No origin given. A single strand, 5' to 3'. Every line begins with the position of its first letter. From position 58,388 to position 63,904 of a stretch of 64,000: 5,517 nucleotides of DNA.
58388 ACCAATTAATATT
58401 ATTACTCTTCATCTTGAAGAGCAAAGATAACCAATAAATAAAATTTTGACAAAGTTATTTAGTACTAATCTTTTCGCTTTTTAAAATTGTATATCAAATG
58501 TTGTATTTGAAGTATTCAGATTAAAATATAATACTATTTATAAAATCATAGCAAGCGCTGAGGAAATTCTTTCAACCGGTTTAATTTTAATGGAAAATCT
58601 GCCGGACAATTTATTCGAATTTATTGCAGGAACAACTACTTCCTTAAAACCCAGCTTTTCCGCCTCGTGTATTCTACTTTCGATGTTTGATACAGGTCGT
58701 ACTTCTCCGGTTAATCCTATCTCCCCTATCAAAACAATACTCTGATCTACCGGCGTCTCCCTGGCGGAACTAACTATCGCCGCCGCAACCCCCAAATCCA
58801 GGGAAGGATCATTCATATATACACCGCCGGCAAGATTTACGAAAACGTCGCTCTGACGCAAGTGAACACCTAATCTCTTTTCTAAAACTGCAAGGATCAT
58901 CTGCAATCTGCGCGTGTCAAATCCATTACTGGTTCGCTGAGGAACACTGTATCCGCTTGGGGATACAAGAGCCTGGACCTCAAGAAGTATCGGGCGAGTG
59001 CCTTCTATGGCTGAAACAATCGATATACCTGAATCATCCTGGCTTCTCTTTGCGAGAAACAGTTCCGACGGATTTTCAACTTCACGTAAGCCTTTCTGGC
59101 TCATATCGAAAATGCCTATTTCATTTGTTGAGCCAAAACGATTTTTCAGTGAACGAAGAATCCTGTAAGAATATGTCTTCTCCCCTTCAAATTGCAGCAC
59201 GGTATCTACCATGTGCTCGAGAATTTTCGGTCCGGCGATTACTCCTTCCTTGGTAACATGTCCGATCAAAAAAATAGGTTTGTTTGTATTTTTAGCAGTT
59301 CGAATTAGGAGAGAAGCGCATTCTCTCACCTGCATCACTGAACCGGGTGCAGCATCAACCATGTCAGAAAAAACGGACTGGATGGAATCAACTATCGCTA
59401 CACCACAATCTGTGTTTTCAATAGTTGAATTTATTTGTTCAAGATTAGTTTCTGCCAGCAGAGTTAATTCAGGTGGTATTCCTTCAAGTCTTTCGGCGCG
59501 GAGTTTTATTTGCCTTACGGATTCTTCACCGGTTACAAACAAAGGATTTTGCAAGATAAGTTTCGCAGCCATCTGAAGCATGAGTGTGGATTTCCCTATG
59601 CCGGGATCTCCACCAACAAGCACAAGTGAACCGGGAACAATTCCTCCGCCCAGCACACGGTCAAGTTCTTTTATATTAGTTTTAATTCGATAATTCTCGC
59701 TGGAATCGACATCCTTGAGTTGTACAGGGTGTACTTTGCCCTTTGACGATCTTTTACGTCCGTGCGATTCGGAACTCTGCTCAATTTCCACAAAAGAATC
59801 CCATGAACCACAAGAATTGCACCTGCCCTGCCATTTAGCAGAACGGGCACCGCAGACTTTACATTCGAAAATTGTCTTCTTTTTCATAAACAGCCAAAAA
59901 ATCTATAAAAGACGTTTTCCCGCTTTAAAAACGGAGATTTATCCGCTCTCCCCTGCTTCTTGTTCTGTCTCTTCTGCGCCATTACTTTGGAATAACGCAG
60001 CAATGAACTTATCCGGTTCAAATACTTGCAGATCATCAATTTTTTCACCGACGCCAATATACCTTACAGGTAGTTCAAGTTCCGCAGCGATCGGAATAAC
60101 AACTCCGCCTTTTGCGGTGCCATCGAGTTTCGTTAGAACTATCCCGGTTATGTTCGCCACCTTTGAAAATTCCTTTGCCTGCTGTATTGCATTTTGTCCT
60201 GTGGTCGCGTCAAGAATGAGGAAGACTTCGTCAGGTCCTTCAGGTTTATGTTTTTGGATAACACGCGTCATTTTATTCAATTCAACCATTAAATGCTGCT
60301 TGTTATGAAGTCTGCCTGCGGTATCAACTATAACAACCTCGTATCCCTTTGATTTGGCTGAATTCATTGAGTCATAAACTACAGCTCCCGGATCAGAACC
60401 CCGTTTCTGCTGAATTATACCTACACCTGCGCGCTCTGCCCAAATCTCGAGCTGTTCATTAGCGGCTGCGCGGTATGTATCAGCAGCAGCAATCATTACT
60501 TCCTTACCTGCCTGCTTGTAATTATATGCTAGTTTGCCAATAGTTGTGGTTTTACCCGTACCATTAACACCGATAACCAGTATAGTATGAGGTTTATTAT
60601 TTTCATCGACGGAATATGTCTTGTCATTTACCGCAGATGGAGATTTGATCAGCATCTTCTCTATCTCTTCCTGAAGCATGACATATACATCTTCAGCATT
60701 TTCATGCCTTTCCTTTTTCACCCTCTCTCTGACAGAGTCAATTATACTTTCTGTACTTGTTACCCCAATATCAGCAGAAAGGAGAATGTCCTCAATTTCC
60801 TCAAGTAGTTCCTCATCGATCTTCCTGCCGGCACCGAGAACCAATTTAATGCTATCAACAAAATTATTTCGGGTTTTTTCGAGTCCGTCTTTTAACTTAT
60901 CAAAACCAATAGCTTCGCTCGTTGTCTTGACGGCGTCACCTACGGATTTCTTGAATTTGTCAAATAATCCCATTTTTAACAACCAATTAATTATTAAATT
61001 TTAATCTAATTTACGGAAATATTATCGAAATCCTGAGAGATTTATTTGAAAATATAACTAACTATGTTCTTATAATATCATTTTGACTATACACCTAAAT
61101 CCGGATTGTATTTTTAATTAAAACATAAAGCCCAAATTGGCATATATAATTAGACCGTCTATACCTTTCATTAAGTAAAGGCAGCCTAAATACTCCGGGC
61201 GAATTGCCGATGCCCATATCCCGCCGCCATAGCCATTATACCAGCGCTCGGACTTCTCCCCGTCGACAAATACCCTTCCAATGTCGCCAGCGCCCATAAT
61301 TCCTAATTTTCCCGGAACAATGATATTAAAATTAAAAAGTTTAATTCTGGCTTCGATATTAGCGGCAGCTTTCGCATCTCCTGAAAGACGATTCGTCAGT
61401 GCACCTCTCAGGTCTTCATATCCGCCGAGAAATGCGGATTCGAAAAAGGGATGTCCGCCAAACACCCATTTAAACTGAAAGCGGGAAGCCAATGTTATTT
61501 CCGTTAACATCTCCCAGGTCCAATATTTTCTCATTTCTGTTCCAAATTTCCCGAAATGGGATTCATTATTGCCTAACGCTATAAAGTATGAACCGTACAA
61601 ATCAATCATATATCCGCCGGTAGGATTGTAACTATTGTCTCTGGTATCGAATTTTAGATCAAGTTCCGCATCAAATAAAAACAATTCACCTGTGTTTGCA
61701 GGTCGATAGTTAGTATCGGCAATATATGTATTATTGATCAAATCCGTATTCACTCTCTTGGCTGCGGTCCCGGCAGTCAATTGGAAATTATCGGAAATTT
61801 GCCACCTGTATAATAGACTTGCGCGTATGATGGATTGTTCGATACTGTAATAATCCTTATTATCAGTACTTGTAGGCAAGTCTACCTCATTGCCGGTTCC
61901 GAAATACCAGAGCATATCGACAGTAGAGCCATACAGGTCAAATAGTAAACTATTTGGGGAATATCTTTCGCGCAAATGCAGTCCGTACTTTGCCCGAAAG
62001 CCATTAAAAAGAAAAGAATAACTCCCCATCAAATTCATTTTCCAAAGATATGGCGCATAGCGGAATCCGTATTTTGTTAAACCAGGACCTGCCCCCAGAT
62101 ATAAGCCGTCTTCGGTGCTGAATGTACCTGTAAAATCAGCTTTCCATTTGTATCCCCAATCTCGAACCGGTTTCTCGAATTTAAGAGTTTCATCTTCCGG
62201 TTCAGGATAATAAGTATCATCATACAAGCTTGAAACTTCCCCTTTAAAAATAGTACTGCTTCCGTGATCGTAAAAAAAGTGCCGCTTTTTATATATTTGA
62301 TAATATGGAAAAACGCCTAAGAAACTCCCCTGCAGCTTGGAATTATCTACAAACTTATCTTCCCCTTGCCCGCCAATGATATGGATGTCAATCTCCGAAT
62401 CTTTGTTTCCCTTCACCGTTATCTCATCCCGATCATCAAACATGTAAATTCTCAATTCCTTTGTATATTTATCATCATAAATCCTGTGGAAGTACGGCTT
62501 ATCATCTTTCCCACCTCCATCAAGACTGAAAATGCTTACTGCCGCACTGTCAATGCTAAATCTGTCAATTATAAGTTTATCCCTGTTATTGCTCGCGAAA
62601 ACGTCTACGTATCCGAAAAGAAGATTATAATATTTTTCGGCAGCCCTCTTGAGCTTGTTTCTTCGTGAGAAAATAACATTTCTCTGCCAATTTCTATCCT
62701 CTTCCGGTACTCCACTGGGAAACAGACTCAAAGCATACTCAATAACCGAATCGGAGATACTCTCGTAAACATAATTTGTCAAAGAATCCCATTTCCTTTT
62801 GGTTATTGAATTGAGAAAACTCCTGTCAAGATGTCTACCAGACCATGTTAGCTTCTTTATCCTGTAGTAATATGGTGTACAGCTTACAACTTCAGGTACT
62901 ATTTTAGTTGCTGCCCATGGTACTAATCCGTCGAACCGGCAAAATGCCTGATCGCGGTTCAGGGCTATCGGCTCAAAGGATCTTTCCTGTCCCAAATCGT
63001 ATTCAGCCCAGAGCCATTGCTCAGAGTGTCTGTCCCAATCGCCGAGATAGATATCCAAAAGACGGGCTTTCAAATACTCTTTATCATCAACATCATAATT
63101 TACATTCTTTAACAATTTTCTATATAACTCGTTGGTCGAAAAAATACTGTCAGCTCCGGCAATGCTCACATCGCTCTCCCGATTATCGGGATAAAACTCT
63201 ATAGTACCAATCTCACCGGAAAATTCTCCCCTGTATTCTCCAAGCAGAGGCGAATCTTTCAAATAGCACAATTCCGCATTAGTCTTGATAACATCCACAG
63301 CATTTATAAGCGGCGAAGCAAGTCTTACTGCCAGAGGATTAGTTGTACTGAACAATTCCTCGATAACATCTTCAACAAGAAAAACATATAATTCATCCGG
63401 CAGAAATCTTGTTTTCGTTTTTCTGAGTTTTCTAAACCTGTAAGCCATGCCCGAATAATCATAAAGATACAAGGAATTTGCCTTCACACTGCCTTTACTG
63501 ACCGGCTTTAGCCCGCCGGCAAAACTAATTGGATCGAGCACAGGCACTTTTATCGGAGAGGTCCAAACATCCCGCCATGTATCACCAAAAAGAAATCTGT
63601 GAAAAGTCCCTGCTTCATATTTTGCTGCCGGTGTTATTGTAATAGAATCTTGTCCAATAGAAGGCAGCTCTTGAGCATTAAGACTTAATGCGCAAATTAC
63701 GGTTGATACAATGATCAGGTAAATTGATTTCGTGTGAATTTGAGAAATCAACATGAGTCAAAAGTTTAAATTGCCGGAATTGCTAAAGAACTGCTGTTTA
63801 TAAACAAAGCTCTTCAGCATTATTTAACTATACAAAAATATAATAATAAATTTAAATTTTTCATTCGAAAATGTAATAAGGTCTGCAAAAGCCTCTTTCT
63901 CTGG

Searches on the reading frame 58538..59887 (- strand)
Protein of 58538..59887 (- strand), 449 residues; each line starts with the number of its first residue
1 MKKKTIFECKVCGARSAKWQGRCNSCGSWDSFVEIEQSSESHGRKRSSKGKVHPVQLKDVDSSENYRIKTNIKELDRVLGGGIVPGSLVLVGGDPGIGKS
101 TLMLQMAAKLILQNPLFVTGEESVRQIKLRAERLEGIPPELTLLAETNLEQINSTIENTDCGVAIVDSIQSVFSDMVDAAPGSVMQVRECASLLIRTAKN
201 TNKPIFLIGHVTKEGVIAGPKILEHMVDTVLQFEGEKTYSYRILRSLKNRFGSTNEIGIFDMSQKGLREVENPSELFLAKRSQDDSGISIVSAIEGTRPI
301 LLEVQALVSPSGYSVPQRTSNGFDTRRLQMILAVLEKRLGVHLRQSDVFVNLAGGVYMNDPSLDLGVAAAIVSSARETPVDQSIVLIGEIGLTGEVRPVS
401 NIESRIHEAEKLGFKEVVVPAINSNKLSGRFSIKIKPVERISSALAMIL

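Call 94: search_protein_families(library=ncbifam, proteins=[window:58538-59887:-], max_evalue=0.0001)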
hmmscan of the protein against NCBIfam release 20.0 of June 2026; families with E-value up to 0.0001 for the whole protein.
window:58538-59887:- (449 aa): 18 families
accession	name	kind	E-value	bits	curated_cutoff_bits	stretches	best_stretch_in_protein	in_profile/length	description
TIGR00416.1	sms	equivalog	7.5e-177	588.6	403.05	1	2-445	3-454/454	DNA repair protein RadA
TIGR02902.1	spore_lonB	equivalog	7.3e-21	74.4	723.3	1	328-449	409-531/531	ATP-dependent protease LonB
TIGR02903.1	spore_lon_C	equivalog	1.2e-14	53.7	678.8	1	332-448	497-614/615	Lon family ATP-dependent protease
TIGR00764.1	lon_rel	equivalog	5e-14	51.8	516.6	1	325-448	464-592/608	ATP-dependent protease LonB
NF006799.0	PRK09302.1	equivalog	4.8e-11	41.9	408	1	62-128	249-317/515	circadian clock protein KaiC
TIGR03881.1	KaiC_arch_4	hypoth_equivalog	7.9e-10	38.8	247.8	1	67-133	2-70/231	KaiC domain-containing protein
TIGR00763.1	lon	equivalog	1.3e-08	33.9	608.05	1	353-427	694-768/795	endopeptidase La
NF004723.0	PRK06067.1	subfamily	4.1e-07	29.8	194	1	64-127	12-77/243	flagellar accessory protein FlaH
NF008053.0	PRK10787.1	equivalog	4.4e-07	28.3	891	1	345-447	661-769/784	endopeptidase La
TIGR03877.1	thermo_KaiC_1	hypoth_equivalog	1.6e-06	27.8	307.25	1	67-128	3-66/238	KaiC domain-containing protein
NF003301.0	PRK04301.1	equivalog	2e-06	27.2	259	1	66-174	81-193/316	DNA repair and recombination protein RadA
TIGR03600.1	phage_DnaB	exception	3.3e-06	26.4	498.65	1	63-131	172-242/421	phage replicative helicase, DnaB family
NF006320.0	PRK08533.1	equivalog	6.9e-06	25.8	215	1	66-108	4-46/230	flagellar accessory protein FlaH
TIGR00665.1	DnaB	equivalog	8.8e-06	24.8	385.25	1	60-114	170-223/435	replicative DNA helicase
TIGR00368.1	TIGR00368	hypoth_equivalog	1e-05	24.3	362.4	1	347-428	59-143/499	YifB family Mg chelatase-like AAA ATPase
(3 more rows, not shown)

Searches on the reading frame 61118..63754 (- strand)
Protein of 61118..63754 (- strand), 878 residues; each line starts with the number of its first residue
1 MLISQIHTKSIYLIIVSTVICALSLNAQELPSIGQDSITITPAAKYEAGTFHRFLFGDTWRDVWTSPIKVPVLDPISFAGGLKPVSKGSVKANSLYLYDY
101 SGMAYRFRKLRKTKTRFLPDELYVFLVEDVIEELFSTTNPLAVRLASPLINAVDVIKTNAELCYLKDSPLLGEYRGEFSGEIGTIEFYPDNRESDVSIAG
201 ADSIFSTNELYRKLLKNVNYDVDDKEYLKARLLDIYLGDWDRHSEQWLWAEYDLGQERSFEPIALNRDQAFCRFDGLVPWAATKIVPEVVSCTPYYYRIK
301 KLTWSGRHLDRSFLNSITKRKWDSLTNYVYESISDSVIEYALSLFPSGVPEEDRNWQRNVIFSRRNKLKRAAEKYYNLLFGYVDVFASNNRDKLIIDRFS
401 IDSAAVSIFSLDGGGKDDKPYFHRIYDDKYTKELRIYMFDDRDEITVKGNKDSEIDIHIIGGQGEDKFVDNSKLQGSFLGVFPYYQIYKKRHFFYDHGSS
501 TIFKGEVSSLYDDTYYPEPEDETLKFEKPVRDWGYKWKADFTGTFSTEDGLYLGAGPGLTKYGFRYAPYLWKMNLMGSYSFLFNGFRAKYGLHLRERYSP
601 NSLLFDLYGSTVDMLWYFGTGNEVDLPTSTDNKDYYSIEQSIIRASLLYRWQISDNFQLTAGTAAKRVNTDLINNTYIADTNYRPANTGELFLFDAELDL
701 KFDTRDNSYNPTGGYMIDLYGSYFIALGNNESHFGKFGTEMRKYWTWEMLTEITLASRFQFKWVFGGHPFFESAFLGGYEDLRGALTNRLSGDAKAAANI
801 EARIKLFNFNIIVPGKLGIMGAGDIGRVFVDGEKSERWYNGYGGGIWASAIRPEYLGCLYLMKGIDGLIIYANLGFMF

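Call 20: search_protein_families(library=pfam, proteins=[window:61118-63754:-], max_evalue=0.00001)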
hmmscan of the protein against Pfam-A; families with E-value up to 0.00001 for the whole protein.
window:61118-63754:- (878 aa): 1 family
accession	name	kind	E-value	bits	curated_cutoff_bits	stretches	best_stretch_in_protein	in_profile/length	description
PF01103.29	Omp85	-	3.6e-19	69.9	24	1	586-807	18-243/325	Omp85 superfamily domain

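Call 94: search_protein_families(library=ncbifam, proteins=[window:61118-63754:-], max_evalue=0.0001)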
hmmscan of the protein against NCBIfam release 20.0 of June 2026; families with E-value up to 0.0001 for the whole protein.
window:61118-63754:- (878 aa): 2 families
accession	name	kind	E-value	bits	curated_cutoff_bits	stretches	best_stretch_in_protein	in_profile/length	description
NF047779.1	Omp85_fam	subfamily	6.2e-20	72.1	200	1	696-846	227-392/423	Omp85 family outer membrane protein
TIGR03303.1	OM_YaeT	equivalog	1.8e-11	43.2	297.15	1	627-796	469-638/741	outer membrane protein assembly factor BamA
